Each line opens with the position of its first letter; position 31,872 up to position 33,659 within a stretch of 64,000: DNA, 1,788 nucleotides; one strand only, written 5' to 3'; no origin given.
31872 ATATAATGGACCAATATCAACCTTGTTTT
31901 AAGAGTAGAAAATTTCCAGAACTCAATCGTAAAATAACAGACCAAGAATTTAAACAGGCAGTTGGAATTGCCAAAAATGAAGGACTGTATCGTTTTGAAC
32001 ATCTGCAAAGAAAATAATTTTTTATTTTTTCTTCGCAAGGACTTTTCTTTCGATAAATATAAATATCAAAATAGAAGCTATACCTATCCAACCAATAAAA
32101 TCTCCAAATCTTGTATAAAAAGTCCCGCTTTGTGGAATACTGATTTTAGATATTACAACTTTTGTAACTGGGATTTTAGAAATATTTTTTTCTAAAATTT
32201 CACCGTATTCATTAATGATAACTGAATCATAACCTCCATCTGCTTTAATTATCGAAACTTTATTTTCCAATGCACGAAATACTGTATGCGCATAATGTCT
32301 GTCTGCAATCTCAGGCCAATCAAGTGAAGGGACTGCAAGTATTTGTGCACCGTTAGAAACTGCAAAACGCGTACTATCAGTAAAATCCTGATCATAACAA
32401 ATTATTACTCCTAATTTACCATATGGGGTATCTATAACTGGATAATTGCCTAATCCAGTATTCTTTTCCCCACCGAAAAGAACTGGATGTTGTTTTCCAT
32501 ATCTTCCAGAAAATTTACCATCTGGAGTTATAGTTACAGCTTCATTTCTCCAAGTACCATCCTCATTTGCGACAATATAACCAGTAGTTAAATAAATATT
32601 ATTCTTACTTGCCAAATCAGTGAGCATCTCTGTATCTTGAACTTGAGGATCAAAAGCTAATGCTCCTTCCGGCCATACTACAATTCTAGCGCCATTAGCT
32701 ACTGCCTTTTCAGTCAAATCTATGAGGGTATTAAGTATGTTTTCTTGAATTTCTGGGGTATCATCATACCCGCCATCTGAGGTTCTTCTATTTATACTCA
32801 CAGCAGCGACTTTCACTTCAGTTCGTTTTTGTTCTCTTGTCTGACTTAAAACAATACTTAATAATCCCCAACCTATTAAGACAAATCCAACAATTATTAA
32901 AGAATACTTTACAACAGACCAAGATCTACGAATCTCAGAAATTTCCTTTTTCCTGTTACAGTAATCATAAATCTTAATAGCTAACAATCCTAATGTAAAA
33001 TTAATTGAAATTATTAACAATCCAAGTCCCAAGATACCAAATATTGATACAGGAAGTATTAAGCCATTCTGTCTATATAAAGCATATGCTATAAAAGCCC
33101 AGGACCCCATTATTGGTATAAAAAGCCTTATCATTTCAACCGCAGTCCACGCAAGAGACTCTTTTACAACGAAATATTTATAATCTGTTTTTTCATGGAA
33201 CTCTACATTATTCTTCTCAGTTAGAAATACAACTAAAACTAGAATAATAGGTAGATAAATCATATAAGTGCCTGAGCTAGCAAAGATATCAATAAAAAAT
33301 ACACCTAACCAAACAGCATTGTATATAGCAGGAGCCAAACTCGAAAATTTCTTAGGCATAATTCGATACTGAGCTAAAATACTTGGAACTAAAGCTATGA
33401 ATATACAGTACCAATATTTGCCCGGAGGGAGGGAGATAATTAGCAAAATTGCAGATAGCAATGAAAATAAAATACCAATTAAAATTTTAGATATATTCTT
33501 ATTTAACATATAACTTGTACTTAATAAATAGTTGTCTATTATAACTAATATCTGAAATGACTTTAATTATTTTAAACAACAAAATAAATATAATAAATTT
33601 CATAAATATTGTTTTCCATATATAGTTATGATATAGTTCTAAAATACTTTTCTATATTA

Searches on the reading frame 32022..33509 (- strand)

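Call 45: search_protein_families(library=pfam, proteins=[window:32022-33509:-], max_evalue=0.0001)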
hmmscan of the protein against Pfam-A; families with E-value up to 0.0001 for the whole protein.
window:32022-33509:- (495 aa): 2 families
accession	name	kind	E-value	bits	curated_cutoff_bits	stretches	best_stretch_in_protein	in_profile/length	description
PF00795.27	CN_hydrolase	-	1.4e-22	80.8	23.2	1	251-442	10-234/256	Carbon-nitrogen hydrolase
PF20154.4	LNT_N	-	9.8e-07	29.5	27.1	1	19-171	1-158/159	Apolipoprotein N-acyltransferase N-terminal domain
